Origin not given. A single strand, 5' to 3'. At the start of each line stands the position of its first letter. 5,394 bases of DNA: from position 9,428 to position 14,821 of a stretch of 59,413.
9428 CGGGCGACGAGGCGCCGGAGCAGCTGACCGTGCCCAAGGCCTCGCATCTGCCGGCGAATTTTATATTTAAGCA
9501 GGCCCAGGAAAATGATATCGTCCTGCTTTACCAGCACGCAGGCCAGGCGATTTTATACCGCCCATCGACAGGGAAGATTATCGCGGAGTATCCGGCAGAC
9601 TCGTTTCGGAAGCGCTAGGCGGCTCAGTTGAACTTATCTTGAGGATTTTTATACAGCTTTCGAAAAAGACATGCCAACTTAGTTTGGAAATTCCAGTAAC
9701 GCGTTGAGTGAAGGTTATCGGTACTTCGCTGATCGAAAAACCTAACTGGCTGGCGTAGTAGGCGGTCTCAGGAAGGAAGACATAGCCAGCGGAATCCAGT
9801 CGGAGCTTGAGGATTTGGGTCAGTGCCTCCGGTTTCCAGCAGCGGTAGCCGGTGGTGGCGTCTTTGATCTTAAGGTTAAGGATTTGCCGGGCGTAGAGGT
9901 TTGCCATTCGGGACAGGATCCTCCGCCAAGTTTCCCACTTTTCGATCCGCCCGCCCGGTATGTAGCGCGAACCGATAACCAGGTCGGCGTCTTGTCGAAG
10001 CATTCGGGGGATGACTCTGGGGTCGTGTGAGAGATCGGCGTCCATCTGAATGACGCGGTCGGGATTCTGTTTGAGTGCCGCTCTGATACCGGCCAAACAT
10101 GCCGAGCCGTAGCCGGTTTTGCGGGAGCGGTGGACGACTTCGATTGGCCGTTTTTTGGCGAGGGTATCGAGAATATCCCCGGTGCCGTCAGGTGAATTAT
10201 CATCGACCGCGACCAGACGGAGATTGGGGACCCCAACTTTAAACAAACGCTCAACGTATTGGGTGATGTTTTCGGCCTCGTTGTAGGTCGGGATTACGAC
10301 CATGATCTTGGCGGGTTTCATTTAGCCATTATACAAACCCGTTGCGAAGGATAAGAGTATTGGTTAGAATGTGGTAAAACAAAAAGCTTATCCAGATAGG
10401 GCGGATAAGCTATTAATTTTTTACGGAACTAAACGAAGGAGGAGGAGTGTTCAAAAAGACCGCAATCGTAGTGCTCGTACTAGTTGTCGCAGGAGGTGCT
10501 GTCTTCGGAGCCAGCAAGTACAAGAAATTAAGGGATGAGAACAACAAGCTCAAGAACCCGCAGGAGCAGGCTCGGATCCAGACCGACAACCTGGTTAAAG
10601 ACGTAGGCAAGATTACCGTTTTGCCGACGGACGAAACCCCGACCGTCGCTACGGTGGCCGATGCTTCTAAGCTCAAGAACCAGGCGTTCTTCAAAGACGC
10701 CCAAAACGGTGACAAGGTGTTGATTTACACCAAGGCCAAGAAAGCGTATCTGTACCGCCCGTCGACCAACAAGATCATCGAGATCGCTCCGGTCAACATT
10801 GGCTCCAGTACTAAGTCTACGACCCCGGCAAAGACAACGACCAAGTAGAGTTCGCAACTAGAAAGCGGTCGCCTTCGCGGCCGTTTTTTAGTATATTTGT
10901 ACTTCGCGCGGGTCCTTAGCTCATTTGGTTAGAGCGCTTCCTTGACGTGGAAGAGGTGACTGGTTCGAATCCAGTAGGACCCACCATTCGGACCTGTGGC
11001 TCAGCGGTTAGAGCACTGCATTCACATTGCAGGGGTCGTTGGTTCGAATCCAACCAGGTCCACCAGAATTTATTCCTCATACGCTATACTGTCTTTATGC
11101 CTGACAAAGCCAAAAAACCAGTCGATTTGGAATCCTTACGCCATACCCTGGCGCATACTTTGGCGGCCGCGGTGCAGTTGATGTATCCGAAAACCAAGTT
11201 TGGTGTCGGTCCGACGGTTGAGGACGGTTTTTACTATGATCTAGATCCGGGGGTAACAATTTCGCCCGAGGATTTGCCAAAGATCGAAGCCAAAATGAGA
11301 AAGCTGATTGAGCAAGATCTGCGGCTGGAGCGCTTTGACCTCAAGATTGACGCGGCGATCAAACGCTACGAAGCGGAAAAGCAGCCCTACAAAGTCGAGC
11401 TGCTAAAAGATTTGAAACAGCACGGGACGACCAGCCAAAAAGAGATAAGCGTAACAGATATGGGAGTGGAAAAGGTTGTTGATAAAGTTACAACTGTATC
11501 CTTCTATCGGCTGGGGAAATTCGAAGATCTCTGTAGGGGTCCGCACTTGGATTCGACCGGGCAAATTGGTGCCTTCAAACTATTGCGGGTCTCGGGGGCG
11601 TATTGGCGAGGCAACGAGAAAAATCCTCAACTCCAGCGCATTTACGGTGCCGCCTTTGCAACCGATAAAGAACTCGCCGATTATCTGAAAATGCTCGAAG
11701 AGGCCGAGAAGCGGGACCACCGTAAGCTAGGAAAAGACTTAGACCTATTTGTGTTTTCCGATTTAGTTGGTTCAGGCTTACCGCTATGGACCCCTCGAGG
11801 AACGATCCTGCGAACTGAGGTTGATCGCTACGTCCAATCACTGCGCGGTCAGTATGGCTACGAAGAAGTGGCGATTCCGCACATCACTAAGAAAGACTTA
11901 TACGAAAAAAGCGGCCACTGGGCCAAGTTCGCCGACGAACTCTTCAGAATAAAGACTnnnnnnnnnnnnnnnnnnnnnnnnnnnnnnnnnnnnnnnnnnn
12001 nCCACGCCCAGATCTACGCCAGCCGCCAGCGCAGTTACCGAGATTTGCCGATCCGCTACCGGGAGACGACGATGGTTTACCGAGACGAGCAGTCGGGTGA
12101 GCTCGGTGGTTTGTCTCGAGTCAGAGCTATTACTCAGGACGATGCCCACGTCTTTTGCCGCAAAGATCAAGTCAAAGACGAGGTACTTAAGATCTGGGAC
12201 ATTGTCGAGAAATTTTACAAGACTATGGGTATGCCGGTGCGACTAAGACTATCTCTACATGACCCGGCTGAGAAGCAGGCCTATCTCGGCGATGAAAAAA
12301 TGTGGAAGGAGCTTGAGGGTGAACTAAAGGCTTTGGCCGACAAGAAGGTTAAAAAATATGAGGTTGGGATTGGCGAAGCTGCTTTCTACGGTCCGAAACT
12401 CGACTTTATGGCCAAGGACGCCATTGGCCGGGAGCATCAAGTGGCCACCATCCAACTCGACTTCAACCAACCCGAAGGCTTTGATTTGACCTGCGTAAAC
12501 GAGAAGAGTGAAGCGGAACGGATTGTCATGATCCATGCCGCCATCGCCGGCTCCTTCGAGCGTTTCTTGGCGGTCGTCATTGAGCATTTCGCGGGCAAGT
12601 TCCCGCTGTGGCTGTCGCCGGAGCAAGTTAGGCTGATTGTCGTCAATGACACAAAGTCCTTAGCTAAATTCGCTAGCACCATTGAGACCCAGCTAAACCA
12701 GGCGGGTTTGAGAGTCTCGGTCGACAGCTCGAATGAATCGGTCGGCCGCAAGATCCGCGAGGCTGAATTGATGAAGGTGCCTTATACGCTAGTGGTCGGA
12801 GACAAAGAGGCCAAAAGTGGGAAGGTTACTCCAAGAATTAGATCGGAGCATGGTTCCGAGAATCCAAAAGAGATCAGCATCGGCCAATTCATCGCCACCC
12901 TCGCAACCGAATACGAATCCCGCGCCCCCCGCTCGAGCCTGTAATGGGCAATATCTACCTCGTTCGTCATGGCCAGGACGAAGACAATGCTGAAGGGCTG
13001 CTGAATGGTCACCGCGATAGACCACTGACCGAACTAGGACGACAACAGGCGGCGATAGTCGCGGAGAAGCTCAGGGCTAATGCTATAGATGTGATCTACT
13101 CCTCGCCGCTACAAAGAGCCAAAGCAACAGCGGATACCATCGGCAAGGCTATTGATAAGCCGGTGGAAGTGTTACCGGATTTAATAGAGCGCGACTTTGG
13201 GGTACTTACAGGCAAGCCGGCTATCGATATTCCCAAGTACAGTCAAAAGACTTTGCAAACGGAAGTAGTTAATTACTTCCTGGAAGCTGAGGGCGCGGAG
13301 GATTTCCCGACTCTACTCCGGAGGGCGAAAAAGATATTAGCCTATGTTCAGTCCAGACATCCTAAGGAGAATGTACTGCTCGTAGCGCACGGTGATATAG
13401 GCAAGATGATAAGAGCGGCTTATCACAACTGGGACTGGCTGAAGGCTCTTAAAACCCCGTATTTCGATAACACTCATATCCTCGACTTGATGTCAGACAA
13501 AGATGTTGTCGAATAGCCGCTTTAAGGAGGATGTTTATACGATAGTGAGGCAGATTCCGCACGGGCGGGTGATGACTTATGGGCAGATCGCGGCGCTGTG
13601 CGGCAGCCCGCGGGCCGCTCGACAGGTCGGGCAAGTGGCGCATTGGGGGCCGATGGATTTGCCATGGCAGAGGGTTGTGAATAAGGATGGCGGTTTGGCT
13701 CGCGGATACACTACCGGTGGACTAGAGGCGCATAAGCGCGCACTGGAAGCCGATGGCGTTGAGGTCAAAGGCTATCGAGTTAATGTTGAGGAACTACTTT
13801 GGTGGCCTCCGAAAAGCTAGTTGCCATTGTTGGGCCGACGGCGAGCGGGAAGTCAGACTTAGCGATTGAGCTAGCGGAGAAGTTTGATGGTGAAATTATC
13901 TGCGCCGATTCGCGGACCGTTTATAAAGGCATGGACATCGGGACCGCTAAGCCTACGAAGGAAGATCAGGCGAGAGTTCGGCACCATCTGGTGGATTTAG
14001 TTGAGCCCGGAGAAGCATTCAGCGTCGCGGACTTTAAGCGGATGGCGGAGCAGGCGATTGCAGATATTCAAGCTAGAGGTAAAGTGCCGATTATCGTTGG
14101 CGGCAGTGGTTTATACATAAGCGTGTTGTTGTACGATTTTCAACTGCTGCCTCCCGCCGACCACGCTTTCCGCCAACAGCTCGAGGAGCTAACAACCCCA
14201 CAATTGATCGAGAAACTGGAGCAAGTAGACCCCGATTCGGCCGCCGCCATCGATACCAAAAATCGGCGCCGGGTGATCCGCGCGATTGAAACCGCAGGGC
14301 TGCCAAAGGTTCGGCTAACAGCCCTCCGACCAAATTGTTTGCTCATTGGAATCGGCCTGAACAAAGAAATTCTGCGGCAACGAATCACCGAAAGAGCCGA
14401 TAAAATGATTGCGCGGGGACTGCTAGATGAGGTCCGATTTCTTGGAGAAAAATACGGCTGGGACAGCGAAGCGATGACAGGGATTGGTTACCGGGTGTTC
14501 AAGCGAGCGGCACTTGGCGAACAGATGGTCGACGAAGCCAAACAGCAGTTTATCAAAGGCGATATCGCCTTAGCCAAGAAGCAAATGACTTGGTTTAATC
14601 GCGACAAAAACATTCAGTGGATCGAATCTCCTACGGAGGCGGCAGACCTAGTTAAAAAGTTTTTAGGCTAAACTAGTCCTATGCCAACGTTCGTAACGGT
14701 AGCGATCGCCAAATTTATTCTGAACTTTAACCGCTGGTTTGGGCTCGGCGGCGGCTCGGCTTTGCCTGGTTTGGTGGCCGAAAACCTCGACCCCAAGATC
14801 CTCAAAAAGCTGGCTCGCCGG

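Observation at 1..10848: Candidate self-contained surface-protein glycosylation locus: giant Thr/Ser-rich protein, two TMTC/PMT-like GT-C transferases and a Dpm1-like lipid-sugar synthase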

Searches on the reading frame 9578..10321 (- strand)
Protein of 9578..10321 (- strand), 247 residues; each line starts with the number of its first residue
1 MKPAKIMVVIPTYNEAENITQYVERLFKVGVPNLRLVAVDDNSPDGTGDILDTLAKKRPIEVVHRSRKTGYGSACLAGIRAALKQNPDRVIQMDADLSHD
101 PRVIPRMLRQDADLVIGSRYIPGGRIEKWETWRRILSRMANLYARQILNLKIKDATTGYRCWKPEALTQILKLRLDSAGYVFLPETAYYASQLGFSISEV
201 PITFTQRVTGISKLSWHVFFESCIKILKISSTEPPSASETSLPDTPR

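Call 5: search_protein_families(library=pfam, proteins=[window:9578-10321:-], max_evalue=0.01)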
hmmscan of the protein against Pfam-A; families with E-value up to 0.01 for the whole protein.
window:9578-10321:- (247 aa): 2 families
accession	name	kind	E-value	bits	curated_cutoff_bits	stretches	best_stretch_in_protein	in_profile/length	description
PF00535.33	Glycos_transf_2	-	3.9e-26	92.4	23.3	1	8-161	2-158/168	Glycosyl transferase family 2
PF13641.12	Glyco_tranf_2_3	-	4.6e-07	30.5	27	1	4-108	2-108/230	Glycosyltransferase like family 2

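Call 6: search_protein_families(library=ncbifam, proteins=[window:9578-10321:-], max_evalue=0.01)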
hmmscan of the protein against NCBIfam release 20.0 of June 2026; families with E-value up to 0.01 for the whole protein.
window:9578-10321:- (247 aa): 16 families
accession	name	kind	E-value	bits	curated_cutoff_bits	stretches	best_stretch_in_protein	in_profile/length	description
TIGR04182.1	glyco_TIGR04182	equivalog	6.1e-18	65.2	325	1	6-210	2-196/293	S-layer glycoprotein N-glycosyltransferase AglJ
NF058614.1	PPMAGASynPpgS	equivalog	1.9e-14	53.6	370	1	7-201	3-193/226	polyprenyl-phospho-N-acetylgalactosaminyl synthase PpgS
NF047588.1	GlcsyltransPgfSStrep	equivalog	2.9e-14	53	500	1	5-174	2-171/308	glycosyltransferase PgfS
TIGR03937.1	PgaC_IcaA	equivalog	1e-13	51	422.3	1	5-107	46-146/407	poly-beta-1,6-N-acetyl-D-glucosamine synthase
NF007986.1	PRK10714.1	equivalog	2.2e-12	46.7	529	1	4-218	6-214/316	undecaprenyl-phosphate 4-deoxy-4-formamido-L-arabinose transferase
TIGR03469.1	HpnB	hypoth_equivalog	1.6e-10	40.6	379.25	1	5-109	45-158/386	hopene-associated glycosyltransferase HpnB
NF041391.1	DPhHxTase_Halo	equivalog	5.3e-09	35.4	375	1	12-208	3-187/213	dolichyl-phosphate hexose transferase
NF041875.1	EPS_EpsD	equivalog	9.4e-07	28.5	370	1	7-133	2-132/325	exopolysaccharide biosynthesis glycosyltransferase EpsD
TIGR04283.1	glyco_like_mftF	equivalog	2.8e-06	27.1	182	1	7-82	2-71/221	TIGR04283 family arsenosugar biosynthesis glycosyltransferase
TIGR01556.1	rhamnosyltran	subfamily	3.3e-06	26.5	200.55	1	29-97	17-84/281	rhamnosyltransferase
NF047683.1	TeichurnBiosyTuaG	equivalog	1e-05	25.3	400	1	5-76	7-79/252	teichuronic acid biosynthesis protein TuaG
NF007482.0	PRK10073.1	equivalog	1.7e-05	24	423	1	4-107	6-106/334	glycosyltransferase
NF045692.1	OglycostaseCruG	equivalog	0.00019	20.5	600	1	5-59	42-96/386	2'-O-glycosyltransferase CruG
NF053846.1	glyco_with_XrtP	equivalog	0.00085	18.1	520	1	9-89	46-132/440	XrtP-associated glycosyltransferase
NF038302.1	EPS_HpsE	equivalog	0.0018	17.3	300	1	6-59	3-59/307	hormogonium polysaccharide biosynthesis glycosyltransferase HpsE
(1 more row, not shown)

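Call 8: search_solved_structures(query=window:9578-10321:-, max_evalue=0.001, show_alignments=2)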
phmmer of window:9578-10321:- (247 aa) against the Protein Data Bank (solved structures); distinct sequences matched with E-value up to 0.001: 8.
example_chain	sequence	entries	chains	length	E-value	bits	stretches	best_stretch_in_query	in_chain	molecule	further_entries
5mlz_A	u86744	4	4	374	1.9e-33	119.3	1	4-229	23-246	Dolichol monophosphate mannose synthase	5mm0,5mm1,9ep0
5eke_A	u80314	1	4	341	3.3e-09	40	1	5-165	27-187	Uncharacterized glycosyltransferase sll0501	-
5ekp_C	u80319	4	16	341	3.7e-09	39.8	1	5-165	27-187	Uncharacterized glycosyltransferase sll0501 | Glycosyltransferase sll0501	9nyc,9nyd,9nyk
9nye_A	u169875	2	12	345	3.8e-09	39.7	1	5-165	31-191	Glycosyltransferase sll0501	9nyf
9hwj_A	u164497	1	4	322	4.3e-09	39.6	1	4-217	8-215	Undecaprenyl-phosphate 4-deoxy-4-formamido-L-arabinose transferase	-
9bhc_C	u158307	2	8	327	1.8e-08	37.5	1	5-218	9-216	Undecaprenyl-phosphate 4-deoxy-4-formamido-L-arabinose transferase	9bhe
8vxh_A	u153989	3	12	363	2.5e-08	37.1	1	5-218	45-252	Undecaprenyl-phosphate 4-deoxy-4-formamido-L-arabinose transferase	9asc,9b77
3bcv_A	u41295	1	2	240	1.1e-07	35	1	5-83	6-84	Putative glycosyltransferase protein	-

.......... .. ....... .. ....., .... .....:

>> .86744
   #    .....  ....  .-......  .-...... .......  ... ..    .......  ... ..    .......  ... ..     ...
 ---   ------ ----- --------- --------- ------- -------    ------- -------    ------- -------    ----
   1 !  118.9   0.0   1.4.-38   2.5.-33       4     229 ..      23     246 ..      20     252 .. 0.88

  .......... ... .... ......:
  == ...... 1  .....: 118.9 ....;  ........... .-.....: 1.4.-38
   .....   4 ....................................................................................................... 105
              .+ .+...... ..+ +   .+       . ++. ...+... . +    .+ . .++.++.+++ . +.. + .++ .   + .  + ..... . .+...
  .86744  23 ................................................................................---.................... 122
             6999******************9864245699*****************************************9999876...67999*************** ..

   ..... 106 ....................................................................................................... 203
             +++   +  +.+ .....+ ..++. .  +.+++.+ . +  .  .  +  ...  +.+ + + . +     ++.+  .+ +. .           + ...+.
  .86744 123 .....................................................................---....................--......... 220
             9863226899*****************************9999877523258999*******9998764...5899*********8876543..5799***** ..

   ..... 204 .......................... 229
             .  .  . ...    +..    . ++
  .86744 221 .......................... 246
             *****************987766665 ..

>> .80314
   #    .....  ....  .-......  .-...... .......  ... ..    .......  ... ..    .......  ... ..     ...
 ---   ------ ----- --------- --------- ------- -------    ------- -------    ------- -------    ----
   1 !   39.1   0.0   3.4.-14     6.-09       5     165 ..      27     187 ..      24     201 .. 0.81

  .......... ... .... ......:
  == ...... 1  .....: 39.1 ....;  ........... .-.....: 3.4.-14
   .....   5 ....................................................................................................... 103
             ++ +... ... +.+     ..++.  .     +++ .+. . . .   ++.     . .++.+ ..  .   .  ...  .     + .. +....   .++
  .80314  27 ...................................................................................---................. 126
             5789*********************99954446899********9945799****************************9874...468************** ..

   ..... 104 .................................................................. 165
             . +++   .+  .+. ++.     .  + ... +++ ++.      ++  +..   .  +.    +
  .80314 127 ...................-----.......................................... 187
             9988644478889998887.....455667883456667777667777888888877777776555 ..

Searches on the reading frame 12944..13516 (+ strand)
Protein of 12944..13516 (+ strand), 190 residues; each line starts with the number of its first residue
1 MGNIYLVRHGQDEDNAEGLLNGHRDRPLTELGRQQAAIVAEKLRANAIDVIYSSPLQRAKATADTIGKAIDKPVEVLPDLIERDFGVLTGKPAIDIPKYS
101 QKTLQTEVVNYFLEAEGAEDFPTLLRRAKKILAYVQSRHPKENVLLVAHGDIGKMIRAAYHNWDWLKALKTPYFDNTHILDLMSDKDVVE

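Call 59: search_protein_families(library=pfam, proteins=[window:12944-13516:+], max_evalue=0.0001)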
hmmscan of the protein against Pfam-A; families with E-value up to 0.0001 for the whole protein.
window:12944-13516:+ (190 aa): 1 family
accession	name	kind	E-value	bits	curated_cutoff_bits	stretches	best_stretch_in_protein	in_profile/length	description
PF00300.27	His_Phos_1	-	2e-42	145.5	21.7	1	4-182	1-179/194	Histidine phosphatase superfamily (branch 1)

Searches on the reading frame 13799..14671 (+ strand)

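Call 59: search_protein_families(library=pfam, proteins=[window:13799-14671:+], max_evalue=0.0001)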
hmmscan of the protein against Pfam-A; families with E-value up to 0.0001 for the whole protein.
window:13799-14671:+ (290 aa): 2 families
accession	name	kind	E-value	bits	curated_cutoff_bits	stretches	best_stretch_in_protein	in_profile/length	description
PF01715.23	IPPT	-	5.9e-70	236.1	23.6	1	41-269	2-243/243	IPP transferase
PF01745.22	IPT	-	2.6e-05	24.2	20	1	6-66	2-63/233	Isopentenyl transferase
